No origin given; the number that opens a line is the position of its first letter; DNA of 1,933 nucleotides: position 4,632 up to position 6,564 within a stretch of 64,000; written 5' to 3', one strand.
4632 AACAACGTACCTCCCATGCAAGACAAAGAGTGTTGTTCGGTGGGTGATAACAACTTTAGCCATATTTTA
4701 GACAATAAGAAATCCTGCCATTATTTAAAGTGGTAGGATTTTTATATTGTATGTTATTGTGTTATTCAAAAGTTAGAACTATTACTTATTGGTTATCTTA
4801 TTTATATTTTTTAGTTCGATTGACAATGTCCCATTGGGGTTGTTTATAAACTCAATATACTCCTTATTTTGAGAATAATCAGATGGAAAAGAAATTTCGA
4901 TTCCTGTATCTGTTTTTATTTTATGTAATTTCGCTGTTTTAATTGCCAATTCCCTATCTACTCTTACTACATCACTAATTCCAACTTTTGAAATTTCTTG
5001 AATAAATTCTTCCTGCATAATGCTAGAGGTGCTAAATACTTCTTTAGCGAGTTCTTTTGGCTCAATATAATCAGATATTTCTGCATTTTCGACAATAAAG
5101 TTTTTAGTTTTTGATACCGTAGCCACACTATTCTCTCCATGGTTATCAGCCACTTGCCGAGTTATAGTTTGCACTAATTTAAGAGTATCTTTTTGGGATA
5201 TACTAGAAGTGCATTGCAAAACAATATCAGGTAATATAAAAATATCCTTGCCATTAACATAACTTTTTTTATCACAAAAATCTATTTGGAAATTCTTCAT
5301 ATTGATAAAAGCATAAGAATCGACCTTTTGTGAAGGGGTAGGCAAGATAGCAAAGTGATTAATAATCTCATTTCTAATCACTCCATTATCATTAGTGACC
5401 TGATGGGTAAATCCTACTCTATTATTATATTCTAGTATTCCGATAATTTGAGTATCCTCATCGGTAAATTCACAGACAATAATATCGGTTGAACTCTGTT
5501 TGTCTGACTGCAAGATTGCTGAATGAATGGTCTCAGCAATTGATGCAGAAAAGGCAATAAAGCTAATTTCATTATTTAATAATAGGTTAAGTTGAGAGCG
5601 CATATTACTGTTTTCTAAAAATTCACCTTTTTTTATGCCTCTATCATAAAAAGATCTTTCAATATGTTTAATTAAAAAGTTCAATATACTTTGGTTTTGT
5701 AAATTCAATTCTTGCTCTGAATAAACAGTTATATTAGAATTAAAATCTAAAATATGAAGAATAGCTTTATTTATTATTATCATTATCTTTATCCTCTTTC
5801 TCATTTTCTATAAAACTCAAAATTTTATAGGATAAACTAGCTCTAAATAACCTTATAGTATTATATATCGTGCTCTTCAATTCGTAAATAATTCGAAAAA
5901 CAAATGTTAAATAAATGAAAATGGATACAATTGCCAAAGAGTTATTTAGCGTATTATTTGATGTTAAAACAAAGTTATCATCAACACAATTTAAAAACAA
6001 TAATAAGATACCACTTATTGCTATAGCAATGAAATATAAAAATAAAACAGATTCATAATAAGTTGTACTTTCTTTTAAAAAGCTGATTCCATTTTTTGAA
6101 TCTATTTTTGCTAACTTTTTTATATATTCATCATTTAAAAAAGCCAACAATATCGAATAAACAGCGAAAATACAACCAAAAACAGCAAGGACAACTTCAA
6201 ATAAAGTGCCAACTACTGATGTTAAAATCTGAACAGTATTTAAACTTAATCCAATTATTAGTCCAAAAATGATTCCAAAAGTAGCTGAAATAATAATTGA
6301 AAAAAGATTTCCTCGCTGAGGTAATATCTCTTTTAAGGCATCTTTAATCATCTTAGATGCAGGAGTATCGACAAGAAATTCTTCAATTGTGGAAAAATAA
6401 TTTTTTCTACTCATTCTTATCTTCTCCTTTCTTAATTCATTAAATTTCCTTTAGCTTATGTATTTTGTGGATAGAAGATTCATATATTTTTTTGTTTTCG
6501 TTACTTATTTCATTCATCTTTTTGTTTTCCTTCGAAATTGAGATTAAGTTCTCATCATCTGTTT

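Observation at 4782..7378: Tight three-gene operon (312-aa orphan / four-TM 215 aa / NdpA-like ~333 aa) inside a mobile-element remnant: best candidate for an undescribed system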

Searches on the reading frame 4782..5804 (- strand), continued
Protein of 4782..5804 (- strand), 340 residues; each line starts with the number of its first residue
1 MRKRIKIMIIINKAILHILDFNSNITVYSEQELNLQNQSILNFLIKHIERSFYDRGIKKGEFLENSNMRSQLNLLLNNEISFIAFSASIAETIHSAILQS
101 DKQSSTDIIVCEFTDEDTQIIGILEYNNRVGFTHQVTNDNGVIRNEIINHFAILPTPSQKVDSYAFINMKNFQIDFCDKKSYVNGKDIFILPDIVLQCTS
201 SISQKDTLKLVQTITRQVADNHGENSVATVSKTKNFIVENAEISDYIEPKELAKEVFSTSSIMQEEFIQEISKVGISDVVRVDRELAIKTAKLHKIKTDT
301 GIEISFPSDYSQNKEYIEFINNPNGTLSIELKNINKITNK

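Call 75: search_dna_similar(query=window:4782-5783:-, collection=phages, mode=protein, max_evalue=0.001, max_rows=15)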
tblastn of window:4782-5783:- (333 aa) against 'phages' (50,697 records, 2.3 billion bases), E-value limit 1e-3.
Records with a match: 7; places in all: 7; records where one place covers at least 80% of the query: 7.
Best place of each record, by identity: <60% 7.
By first word of the organism name: Bacteriophage 4; Listeria 2; Enterococcus 1.
By host as written in the record: - 4; Listeria monocytogenes 2; Enterococcus faecalis 1.
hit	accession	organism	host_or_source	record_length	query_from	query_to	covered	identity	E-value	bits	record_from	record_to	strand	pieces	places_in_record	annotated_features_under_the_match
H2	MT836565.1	Bacteriophage sp.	human fecal samples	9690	2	333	100%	28.3%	4e-32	132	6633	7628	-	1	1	record has no annotation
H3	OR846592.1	Enterococcus phage Efs 1-1-1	Enterococcus faecalis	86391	2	333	100%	26.6%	1e-31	130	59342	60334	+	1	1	record has no annotation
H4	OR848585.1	Listeria phage LM 4-14-1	Listeria monocytogenes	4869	2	333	100%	26.6%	1e-30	127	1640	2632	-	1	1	record has no annotation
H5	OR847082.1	Listeria phage LM 4-11-1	Listeria monocytogenes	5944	2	333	100%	26.6%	1e-30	127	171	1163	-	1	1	record has no annotation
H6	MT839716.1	Bacteriophage sp.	human fecal samples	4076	4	327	97%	26.8%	9e-19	93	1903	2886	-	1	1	record has no annotation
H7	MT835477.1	Bacteriophage sp.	human fecal samples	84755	2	330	99%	24.6%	4e-19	94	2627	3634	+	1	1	record has no annotation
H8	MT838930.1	Bacteriophage sp.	human fecal samples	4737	2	327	98%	24.9%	2e-22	103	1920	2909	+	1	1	record has no annotation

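Call 76: search_dna_similar(query=window:4782-5783:-, collection=plasmids, mode=protein, max_evalue=0.00001, max_rows=15)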
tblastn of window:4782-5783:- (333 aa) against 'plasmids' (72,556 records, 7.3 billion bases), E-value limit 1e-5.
Records with a match: 29; places in all: 29; records where one place covers at least 80% of the query: 29.
Best place of each record, by identity: <60% 29.
By first word of the organism name: Clostridium 24; Enterococcus 1; Acetoanaerobium 1; Crassaminicella 1; Clostridiaceae 1; Subdoligranulum 1.
By predicted mobility (MOB-suite, as given by PLSDB): non-mobilizable 29.
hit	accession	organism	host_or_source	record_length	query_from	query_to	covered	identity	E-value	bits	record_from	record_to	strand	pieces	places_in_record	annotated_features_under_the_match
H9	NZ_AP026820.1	Clostridium tetani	soil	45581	4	327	97%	27.0%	3e-10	69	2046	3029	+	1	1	nucleoid-associated protein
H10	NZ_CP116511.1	Enterococcus gallinarum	Bos taurus,whole organism,fecal sample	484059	2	333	100%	26.2%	5e-28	122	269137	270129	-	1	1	nucleoid-associated protein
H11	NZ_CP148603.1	Clostridium perfringens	Homo sapiens,single cell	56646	4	327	97%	26.7%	3e-16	87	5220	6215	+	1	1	nucleoid-associated protein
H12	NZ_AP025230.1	Clostridium perfringens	-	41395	4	327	97%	26.4%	2e-14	81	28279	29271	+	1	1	nucleoid-associated protein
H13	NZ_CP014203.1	Clostridium baratii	Microbial isolate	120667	4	330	98%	26.1%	9e-13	77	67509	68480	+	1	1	nucleoid-associated protein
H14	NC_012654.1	Clostridium botulinum Ba4 str. 657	-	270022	4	330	98%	26.0%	1e-18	94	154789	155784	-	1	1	nucleoid-associated protein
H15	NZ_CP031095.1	Clostridium botulinum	Homo sapiens,human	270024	4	330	98%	26.0%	1e-18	94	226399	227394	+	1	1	nucleoid-associated protein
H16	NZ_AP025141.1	Clostridium botulinum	Homo sapiens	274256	4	330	98%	26.0%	1e-18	94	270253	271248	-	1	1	nucleoid-associated protein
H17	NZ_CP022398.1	Clostridium botulinum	soil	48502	4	327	97%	26.1%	2e-13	79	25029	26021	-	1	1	nucleoid-associated protein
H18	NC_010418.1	Clostridium botulinum A3 str. Loch Maree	-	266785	4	330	98%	25.7%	4e-17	90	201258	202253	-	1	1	nucleoid-associated protein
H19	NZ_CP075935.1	Clostridium perfringens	feces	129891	4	330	98%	25.7%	2e-9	66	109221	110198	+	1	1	nucleoid-associated protein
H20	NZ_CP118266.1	Clostridium perfringens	sheep,fecal sample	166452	4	330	98%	25.7%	2e-9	66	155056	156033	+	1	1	nucleoid-associated protein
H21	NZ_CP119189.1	Clostridium perfringens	goat,fecal sample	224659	4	330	98%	25.7%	2e-9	66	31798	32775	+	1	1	nucleoid-associated protein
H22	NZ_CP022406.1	Clostridium sporogenes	-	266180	4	327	97%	26.0%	2e-17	91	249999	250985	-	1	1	nucleoid-associated protein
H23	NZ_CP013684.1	Clostridium botulinum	Microbial isolate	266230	4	327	97%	26.0%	2e-17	91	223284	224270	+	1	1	nucleoid-associated protein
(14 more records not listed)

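Call 81: search_protein_families(library=pfam, proteins=[L112:7202-8617:+], max_evalue=0.0001)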
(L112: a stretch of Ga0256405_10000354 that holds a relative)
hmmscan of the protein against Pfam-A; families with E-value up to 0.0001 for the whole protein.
L112:7202-8617:+ (471 aa): 7 families
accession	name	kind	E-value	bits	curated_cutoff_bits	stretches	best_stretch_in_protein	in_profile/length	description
PF07669.17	Eco57I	-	1.5e-17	64.6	25.3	1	105-207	55-167/171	Eco57I restriction-modification methylase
PF02384.22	N6_Mtase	-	2.9e-15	56.8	20.4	1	13-235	8-244/311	N-6 DNA Methylase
PF13847.12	Methyltransf_31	-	1.4e-07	31.7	27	1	47-125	2-81/145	Methyltransferase domain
PF05175.20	MTS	-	2e-07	31.2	23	1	26-129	7-109/170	Methyltransferase small domain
PF01170.24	UPF0020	-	2.9e-07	30.8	22.3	1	36-128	16-131/197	RMKL-like, methyltransferase domain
PF06325.19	PrmA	-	4.1e-06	26.9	22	1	41-125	154-233/296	Ribosomal protein L11 methyltransferase (PrmA)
PF03602.21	Cons_hypoth95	-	1.6e-05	25.1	24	1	49-130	42-125/182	Conserved hypothetical protein 95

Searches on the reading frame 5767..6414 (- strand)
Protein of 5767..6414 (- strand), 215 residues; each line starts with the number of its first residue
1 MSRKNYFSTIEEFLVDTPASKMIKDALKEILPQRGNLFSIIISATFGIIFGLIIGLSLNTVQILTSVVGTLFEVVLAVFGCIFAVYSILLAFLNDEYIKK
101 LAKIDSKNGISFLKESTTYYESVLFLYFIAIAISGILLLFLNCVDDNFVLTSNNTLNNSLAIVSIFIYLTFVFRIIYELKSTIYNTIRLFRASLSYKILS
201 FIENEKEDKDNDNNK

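Call 4: search_protein_families(library=pfam, proteins=[window:5767-6414:-], max_evalue=1)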
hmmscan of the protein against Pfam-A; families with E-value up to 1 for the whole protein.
window:5767-6414:- (215 aa): 0 families

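Call 5: search_protein_families(library=padloc, proteins=[window:5767-6414:-], max_evalue=1)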
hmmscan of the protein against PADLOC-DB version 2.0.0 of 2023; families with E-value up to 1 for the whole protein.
window:5767-6414:- (215 aa): 1 family
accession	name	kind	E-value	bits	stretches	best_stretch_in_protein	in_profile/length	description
PDLC00603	ZorA1|ZorA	-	0.61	6.5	1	13-98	119-200/727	MotA/ExbB/TolQ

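Call 6: search_protein_families(library=ncbifam, proteins=[window:5767-6414:-], max_evalue=1)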
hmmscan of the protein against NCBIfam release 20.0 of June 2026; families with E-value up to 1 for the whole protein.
window:5767-6414:- (215 aa): 5 families
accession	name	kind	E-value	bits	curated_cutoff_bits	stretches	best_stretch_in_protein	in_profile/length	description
NF009097.0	PRK12438.1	subfamily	0.029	12.3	1254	1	25-92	102-167/991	hypothetical protein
NF007884.0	PRK10591.1-2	equivalog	0.17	12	147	0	129-173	12-55/96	hypothetical protein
TIGR01218.1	Gpos_tandem_5TM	subfamily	0.27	11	35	1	87-187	31-128/208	tandem five-TM protein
TIGR01620.2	hyp_HI0043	subfamily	0.41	10.2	160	1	19-92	41-113/329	TIGR01620 family protein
NF041794.1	1_anti-phage_ZorA1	equivalog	0.93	7.8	750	1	46-102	145-206/729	type I Zorya anti-phage system protein ZorA1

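Call 22: find_homologous_proteins(query=window:5767-6414:-)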
Query window:5767-6414:- (215 aa): 119 proteins with E <= 0.001 among 792 candidates.
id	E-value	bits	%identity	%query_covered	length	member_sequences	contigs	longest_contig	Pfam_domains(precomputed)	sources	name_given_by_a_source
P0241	6.4e-126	436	100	100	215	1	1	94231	-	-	-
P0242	1.4e-76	275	60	100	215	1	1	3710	-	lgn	-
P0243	2.3e-69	251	58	100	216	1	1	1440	-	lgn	-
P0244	1.7e-68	249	60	100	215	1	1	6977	-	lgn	-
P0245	3.3e-68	248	59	100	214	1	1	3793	-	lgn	-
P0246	5.2e-68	247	61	100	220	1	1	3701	-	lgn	-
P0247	5.0e-67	244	56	100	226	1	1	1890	-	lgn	-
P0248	1.9e-64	235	54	93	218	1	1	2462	-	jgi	jgi:hypothetical protein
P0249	2.8e-63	231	54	99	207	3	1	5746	-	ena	-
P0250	2.2e-61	225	54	100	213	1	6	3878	-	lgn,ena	-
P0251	3.3e-61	225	54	98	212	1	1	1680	-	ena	-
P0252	5.9e-61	224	54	96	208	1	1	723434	-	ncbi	ncbi:MAG: hypothetical protein AB9856_03575 [Cellulosilyticaceae bacterium]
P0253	4.8e-60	221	52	99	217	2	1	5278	-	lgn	-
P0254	1.2e-59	220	55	93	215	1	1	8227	-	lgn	-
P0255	2.1e-59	219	51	100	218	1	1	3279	-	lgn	-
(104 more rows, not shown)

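Call 32: search_protein_families(library=phrogs, proteins=[window:5767-6414:-], max_evalue=1)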
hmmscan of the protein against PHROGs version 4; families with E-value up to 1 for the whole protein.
window:5767-6414:- (215 aa): 2 families
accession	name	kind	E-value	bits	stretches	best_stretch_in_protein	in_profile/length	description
phrog_34178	-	unknown function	0.021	16.2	1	128-178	26-75/79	-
phrog_37682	-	unknown function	0.068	14.3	0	160-208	21-69/95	-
